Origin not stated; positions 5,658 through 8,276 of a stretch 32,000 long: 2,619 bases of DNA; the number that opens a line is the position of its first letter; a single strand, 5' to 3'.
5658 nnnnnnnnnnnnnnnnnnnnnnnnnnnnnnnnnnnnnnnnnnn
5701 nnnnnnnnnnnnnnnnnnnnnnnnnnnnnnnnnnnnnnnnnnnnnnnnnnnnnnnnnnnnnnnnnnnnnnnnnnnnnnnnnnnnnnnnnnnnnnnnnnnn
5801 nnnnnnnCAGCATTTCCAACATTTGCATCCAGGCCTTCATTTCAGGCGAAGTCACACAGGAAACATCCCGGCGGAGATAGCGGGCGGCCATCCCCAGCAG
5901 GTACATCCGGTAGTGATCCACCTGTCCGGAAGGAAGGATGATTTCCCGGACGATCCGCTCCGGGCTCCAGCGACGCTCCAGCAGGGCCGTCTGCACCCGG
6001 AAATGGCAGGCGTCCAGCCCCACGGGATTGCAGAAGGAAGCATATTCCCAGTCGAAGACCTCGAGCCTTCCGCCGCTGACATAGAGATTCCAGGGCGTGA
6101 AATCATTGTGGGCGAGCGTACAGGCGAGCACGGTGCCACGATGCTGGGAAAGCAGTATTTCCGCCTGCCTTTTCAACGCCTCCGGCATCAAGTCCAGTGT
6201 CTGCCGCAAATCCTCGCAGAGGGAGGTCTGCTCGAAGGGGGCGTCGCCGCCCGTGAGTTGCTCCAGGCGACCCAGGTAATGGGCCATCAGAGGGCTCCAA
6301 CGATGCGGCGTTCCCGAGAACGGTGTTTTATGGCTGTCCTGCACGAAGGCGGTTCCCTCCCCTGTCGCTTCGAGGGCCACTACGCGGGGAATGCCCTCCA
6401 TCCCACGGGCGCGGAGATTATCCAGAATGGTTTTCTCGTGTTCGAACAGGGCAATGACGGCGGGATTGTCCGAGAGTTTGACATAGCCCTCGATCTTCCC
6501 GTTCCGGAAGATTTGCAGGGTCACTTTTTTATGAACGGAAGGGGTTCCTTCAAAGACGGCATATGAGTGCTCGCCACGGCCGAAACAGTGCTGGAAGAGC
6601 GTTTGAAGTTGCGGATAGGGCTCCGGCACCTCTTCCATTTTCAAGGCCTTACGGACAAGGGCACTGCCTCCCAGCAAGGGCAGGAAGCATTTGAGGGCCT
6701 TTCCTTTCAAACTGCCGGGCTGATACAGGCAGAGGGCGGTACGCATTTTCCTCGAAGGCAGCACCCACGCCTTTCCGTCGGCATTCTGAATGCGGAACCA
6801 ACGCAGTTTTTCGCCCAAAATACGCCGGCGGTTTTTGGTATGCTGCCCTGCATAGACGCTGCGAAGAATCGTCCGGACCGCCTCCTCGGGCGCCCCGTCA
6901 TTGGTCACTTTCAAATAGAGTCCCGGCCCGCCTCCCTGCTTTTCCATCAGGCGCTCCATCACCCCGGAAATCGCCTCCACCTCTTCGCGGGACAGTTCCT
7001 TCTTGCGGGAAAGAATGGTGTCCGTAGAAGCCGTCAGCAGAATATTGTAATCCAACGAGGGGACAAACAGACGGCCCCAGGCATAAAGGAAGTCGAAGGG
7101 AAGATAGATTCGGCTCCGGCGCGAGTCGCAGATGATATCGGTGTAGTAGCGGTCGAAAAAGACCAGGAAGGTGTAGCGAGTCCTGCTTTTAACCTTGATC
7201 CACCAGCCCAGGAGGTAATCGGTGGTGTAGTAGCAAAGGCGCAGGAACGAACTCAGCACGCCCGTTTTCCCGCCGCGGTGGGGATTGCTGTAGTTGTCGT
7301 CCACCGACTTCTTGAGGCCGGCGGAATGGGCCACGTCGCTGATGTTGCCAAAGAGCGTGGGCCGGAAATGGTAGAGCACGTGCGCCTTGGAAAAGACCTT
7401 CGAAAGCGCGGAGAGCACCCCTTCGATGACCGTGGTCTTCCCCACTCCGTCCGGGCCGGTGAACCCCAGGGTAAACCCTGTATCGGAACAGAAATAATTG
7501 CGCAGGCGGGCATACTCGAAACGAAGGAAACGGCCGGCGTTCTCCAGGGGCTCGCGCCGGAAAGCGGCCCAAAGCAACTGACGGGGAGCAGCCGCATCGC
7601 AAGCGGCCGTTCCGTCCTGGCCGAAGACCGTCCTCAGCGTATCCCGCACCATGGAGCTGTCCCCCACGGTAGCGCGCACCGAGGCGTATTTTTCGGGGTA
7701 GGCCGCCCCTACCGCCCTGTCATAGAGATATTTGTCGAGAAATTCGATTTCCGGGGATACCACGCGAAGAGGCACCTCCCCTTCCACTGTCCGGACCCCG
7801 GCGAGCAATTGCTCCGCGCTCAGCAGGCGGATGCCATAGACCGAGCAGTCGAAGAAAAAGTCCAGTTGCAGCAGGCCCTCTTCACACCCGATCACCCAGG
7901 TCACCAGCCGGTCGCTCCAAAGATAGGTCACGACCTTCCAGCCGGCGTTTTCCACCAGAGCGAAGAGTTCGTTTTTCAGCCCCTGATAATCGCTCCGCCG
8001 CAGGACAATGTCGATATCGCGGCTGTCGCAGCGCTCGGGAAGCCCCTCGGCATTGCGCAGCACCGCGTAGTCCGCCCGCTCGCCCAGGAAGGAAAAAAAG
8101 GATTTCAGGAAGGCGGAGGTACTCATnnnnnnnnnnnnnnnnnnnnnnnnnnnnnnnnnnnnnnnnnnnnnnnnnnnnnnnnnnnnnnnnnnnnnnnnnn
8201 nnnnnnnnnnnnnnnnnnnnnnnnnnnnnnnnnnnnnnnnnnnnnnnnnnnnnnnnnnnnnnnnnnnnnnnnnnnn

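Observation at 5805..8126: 773-aa fusion of NTase-like, thymidylate-kinase-like P-loop and choline-kinase/APH-like domains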

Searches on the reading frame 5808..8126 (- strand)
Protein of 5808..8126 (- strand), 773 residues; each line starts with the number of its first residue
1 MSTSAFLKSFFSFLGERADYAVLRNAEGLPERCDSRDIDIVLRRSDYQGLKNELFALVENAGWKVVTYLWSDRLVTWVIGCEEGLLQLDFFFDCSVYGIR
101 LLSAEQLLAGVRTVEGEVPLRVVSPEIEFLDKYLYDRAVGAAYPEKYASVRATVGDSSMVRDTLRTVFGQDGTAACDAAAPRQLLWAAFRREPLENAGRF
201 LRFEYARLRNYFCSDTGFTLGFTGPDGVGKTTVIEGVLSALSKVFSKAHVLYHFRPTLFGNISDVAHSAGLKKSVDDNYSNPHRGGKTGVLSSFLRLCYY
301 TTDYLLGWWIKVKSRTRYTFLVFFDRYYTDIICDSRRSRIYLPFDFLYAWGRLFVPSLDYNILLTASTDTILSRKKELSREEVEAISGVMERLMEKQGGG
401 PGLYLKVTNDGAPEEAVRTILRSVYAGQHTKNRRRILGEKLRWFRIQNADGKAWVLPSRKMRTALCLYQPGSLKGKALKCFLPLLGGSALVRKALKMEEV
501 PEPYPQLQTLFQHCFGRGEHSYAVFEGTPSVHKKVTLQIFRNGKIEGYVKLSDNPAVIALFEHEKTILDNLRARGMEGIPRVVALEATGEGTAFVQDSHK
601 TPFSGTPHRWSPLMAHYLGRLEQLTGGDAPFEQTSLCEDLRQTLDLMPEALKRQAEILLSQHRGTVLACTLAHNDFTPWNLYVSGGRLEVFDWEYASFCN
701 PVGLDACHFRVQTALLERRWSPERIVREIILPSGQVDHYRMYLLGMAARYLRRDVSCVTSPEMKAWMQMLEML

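Call 3: search_protein_families(library=pfam, proteins=[window:5808-8126:-], max_evalue=1)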
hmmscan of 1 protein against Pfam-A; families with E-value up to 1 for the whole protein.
window:5808-8126:- (773 aa): 6 families
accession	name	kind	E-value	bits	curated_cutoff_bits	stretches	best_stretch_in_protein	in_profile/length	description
PF01636.29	APH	-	5.9e-06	26.6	23.2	1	559-698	35-199/239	Phosphotransferase enzyme family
PF13238.12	AAA_18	-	0.0085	17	29.4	1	222-380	3-113/128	AAA domain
PF13191.12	AAA_16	-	0.12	13.3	32.6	1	206-252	10-63/167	AAA ATPase domain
PF13401.12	AAA_22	-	0.15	12.8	27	1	223-265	11-50/130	AAA domain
PF02223.23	Thymidylate_kin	-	0.15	12.2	27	0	223-249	2-27/185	Thymidylate kinase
PF03266.21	NTPase_1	-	0.21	11.9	23.9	1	221-243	3-25/168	NTPase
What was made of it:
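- On Thymidylate kinase (PF02223): 12.2 bits against a 27-bit cut-off for this protein (call 3).
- On APH / choline kinase family (PF01636): 26.6 bits against a 23.2-bit cut-off, E 5.9e-6 (call 3).
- The Pfam TMK score is far below threshold here (12 vs 27 bits, call 3).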

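Call 4: search_protein_families(library=ncbifam, proteins=[window:5808-8126:-], max_evalue=1)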
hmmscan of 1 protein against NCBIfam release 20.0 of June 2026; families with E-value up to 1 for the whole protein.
window:5808-8126:- (773 aa): 4 families
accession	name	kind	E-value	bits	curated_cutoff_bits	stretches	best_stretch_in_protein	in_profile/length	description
TIGR02721.1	ycfN_thiK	equivalog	0.00057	19.1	299.45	1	650-701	127-178/256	thiamine kinase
NF041256.1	GntI_guanitoxin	equivalog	0.002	17.5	357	1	653-702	161-207/282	guanitoxin biosynthesis pre-guanitoxin N-oxide kinase GntI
NF010248.0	PRK13695.1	equivalog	0.18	11.5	156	1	220-243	6-29/180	NTPase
TIGR00763.1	lon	equivalog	0.34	9.3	608.05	1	214-247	350-383/795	endopeptidase La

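Call 7: search_solved_structures(query=window:5808-8126:-, max_evalue=10, show_alignments=2)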
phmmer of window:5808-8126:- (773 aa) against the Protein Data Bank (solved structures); distinct sequences matched with E-value up to 10: 1.
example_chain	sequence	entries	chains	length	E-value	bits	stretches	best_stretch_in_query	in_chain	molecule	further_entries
4r77_B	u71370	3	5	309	0.23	12.7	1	611-703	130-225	Choline kinase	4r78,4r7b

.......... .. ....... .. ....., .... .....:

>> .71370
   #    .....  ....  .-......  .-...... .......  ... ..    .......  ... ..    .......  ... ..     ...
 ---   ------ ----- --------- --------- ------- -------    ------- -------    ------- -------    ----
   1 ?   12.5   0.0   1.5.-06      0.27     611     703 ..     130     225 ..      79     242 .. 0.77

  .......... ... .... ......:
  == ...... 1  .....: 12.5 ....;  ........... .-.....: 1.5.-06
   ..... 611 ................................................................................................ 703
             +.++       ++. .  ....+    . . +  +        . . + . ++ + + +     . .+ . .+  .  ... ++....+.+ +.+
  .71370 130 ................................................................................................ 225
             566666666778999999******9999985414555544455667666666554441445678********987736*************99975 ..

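Call 8: find_homologous_proteins(query=window:5808-8126:-, max_evalue=0.001)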
Query window:5808-8126:- (773 aa): 970 proteins with E <= 0.001 among 8000 candidates; the best 120 are listed.
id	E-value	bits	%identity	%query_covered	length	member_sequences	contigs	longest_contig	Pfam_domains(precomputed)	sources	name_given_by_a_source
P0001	0.0e+0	1795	100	100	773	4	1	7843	-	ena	-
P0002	4.4e-197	675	67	57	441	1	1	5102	-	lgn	-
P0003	1.2e-195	670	68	57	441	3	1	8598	-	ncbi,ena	-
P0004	1.8e-192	660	67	57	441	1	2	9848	-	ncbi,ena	-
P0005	1.8e-192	660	67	57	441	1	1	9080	-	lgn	-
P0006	5.7e-192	658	67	57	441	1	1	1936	-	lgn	-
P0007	6.8e-192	658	67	57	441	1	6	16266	-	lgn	-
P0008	8.1e-190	651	66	57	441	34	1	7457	-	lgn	-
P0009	8.7e-184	631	62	56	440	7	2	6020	-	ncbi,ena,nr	ncbi:MAG: hypothetical protein IIX64_00550 [Bacteroidales bacterium]|nr:hypothetical protein [Bacter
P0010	1.9e-180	620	62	56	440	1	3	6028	-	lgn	-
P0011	1.7e-161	557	60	56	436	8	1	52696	PF02223.24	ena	-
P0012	6.4e-161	555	61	56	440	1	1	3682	PF02223.24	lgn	-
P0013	5.8e-158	546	61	56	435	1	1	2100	-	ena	-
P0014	6.6e-156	539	58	56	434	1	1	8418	-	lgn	-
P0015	1.2e-154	535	57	56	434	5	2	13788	-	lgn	-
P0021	6.5e-150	519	54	56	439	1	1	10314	PF02223.24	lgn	-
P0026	5.0e-149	516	55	56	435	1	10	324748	-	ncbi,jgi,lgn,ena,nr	ncbi:MAG: hypothetical protein E7088_00935 [Bacteroidales bacterium]|nr:hypothetical protein [Bacter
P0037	1.7e-148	514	57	56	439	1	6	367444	-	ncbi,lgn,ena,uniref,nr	ncbi:hypothetical protein QET40_10560 [Akkermansia sp. N21169]|uniref:hypothetical protein n=1 Tax=A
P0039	2.0e-148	514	56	56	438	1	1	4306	PF02223.24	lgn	-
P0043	2.9e-148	513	57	56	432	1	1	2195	PF02223.24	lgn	-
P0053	1.3e-147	511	54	56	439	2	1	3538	PF02223.24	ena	-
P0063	3.6e-147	510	54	56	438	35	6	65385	PF02223.24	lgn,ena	-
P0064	4.6e-147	509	55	56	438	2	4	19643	PF02223.24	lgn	-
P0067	5.1e-147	509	57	56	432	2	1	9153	PF02223.24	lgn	-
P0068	5.1e-147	509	55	56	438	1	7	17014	PF02223.24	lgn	-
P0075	9.3e-147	508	55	56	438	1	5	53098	PF02223.24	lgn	-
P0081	1.3e-146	508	54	56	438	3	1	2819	PF02223.24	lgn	-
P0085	2.5e-146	507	56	56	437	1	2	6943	PF02223.24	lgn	-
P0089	4.0e-146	506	56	56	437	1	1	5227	PF02223.24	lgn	-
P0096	5.5e-146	506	55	56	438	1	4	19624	PF02223.24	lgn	-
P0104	1.4e-145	505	55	56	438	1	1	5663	PF02223.24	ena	-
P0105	1.4e-145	505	55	56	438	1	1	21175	PF02223.24,PF13238.13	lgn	-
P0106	1.6e-145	504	55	56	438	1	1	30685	PF02223.24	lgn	-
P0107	1.6e-145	504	56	56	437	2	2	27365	PF02223.24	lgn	-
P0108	1.6e-145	504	55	56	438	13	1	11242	PF02223.24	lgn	-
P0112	3.5e-145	503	54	56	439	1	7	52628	PF02223.24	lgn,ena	-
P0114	4.8e-145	503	54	56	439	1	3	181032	PF02223.24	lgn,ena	-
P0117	8.7e-145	502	54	56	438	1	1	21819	PF02223.24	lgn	-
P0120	1.1e-144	502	53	56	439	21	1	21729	PF02223.24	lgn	-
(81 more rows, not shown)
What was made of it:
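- Checked: About 970 homologues were found (call 8).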

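Call 9: find_encoding_contigs(protein=P0007, flank=8000, max_places=3)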
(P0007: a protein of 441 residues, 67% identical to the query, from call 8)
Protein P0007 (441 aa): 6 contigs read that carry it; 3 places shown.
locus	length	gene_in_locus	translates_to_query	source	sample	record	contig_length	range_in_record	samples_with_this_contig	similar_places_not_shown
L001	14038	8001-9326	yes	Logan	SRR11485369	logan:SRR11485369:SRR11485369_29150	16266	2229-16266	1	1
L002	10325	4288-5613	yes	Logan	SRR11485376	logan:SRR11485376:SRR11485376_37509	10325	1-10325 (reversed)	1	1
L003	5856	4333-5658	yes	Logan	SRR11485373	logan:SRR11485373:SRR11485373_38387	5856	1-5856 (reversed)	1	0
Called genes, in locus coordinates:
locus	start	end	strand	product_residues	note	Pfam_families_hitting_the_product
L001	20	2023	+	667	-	PF03571:Peptidase_M49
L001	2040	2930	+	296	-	PF02899:Phage_int_SAM_1, PF13495:Phage_int_SAM_4 (weak), PF00589:Phage_integrase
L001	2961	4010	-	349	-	PF02547:Queuosine_synth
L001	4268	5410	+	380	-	PF02481:DNA_processg_A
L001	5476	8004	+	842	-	PF14121:Porin_10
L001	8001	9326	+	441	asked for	-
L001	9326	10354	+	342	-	PF01636:APH (weak)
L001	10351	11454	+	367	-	PF09314:DUF1972, PF00534:Glycos_transf_1 (weak)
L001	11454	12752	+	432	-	PF00534:Glycos_transf_1, PF13692:Glyco_trans_1_4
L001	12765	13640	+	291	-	PF00483:NTP_transferase, PF12804:NTP_transf_3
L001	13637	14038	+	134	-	?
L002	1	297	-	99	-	?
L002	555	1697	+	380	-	PF02481:DNA_processg_A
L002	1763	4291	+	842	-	PF14121:Porin_10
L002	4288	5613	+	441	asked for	-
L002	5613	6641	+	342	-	PF01636:APH (weak)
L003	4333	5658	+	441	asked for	-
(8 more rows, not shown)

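Call 10: find_encoding_contigs(protein=P0001, flank=8000, max_places=3)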
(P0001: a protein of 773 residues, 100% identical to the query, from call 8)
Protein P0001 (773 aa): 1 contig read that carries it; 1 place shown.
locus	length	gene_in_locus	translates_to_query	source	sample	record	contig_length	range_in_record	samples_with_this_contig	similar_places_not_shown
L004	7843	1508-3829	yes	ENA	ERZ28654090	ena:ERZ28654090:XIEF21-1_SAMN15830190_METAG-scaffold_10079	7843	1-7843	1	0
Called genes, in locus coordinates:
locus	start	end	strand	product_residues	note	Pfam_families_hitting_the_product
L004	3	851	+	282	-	?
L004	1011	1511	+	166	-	PF14121:Porin_10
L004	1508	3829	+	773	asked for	-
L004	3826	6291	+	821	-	PF09314:DUF1972, PF13439:Glyco_transf_4 (weak), PF13579:Glyco_trans_4_4, PF13524:Glyco_trans_1_2 (faint), PF00534:Glycos_transf_1, PF13692:Glyco_trans_1_4 (weak), PF00534:Glycos_transf_1, PF13692:Glyco_trans_1_4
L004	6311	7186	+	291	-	PF00483:NTP_transferase, PF12804:NTP_transf_3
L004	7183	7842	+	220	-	?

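Call 20: find_encoding_contigs(protein=P0037, flank=10000, max_places=1)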
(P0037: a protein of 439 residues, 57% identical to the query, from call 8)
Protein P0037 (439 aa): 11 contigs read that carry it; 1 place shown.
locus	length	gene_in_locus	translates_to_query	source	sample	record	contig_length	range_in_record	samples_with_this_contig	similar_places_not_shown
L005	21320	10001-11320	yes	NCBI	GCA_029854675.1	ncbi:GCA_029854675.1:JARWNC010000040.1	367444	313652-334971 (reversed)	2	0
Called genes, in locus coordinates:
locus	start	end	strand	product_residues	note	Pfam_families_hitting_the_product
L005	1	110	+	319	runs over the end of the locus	PF00535:Glycos_transf_2, PF10111:Glyco_tranf_2_2 (weak), PF13641:Glyco_tranf_2_3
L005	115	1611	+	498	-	PF01943:Polysacc_synt, PF13440:Polysacc_synt_3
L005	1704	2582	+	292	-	PF02485:Branch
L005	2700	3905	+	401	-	PF00534:Glycos_transf_1, PF13692:Glyco_trans_1_4, PF13524:Glyco_trans_1_2 (weak)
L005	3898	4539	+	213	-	PF00132:Hexapep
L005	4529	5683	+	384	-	PF14307:Glyco_tran_WbsX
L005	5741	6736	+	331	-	PF01757:Acyl_transf_3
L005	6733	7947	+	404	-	-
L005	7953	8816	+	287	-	PF10111:Glyco_tranf_2_2 (weak), PF13641:Glyco_tranf_2_3 (weak), PF00535:Glycos_transf_2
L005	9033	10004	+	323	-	PF00535:Glycos_transf_2, PF10111:Glyco_tranf_2_2, PF13641:Glyco_tranf_2_3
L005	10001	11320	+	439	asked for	-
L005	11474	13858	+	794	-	PF13524:Glyco_trans_1_2 (faint), PF20706:GT4-conflict, PF00534:Glycos_transf_1, PF13692:Glyco_trans_1_4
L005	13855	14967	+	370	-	PF13439:Glyco_transf_4, PF00534:Glycos_transf_1, PF13692:Glyco_trans_1_4, PF13524:Glyco_trans_1_2 (weak), PF20706:GT4-conflict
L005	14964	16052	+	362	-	PF09314:DUF1972, PF13692:Glyco_trans_1_4 (faint), PF13439:Glyco_transf_4 (weak), PF13579:Glyco_trans_4_4 (weak), PF00534:Glycos_transf_1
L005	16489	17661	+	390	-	PF01636:APH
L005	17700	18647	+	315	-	PF02698:DUF218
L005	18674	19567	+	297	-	-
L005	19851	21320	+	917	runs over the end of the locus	PF12419:DUF3670, PF00176:SNF2-rel_dom, PF00271:Helicase_C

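Call 21: find_encoding_contigs(protein=P0026, flank=10000, max_places=1)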
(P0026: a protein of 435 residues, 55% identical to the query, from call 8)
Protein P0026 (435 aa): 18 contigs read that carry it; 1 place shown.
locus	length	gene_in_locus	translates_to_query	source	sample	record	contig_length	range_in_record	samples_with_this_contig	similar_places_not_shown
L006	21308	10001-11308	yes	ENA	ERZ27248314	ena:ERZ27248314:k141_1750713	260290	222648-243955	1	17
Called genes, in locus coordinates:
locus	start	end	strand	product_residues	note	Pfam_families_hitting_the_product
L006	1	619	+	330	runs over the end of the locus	PF00535:Glycos_transf_2, PF10111:Glyco_tranf_2_2, PF13506:Glyco_transf_21 (weak), PF13641:Glyco_tranf_2_3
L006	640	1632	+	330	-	PF00535:Glycos_transf_2, PF10111:Glyco_tranf_2_2, PF13641:Glyco_tranf_2_3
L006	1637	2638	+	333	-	PF00535:Glycos_transf_2, PF10111:Glyco_tranf_2_2 (weak), PF13641:Glyco_tranf_2_3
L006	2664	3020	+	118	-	PF01757:Acyl_transf_3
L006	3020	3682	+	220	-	PF01757:Acyl_transf_3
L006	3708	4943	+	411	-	PF00534:Glycos_transf_1, PF13692:Glyco_trans_1_4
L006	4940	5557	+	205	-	PF25087:GMPPB_C (faint), PF00132:Hexapep, PF14602:Hexapep_2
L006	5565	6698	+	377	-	PF14307:Glyco_tran_WbsX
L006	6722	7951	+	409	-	-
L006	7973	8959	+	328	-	PF05704:Caps_synth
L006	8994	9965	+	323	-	PF00535:Glycos_transf_2, PF10111:Glyco_tranf_2_2, PF13641:Glyco_tranf_2_3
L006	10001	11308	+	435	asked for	-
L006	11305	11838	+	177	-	PF01757:Acyl_transf_3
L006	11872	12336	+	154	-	-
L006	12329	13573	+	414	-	PF00534:Glycos_transf_1, PF13692:Glyco_trans_1_4, PF13524:Glyco_trans_1_2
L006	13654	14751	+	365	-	PF01636:APH (faint)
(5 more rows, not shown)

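Call 23: search_protein_representatives(protein=window:5808-8126:-)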
Query: 773 residues. Proteins with E-value up to 0.001 (for the whole library): 5282; up to 1e-10: 2447; up to 1e-30: 394. The best 150 are listed.
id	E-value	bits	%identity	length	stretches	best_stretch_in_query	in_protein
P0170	5.0e-132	458.1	52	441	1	4-436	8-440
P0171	4.9e-130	451.5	55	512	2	160-436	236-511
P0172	8.0e-111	388.0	48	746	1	9-431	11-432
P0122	2.6e-108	379.6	53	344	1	443-773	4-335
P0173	5.5e-103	362.0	48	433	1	11-436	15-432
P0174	3.4e-98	346.2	45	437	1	6-436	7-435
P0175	1.6e-96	340.6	44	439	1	2-436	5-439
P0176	5.8e-93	328.9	40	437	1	7-436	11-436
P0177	5.4e-89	315.8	43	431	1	5-434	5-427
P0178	8.2e-89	315.2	40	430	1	3-436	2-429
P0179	1.2e-83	298.1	41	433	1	9-432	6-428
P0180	6.3e-83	295.7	49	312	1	126-436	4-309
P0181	8.2e-83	295.3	40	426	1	9-431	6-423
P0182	3.8e-82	293.1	53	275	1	2-272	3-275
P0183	9.7e-82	291.8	40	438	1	4-434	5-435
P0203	1.3e-52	195.5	27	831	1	5-730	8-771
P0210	1.2e-50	189.0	29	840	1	15-729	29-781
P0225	1.8e-47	178.4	27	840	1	8-730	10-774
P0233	2.1e-46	174.9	28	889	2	5-392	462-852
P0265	2.1e-41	158.4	32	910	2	9-435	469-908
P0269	2.6e-41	158.1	33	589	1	217-707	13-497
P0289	4.1e-40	154.1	34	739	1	442-773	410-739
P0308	6.2e-39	150.2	27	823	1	4-726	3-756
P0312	8.4e-39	149.8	27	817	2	441-746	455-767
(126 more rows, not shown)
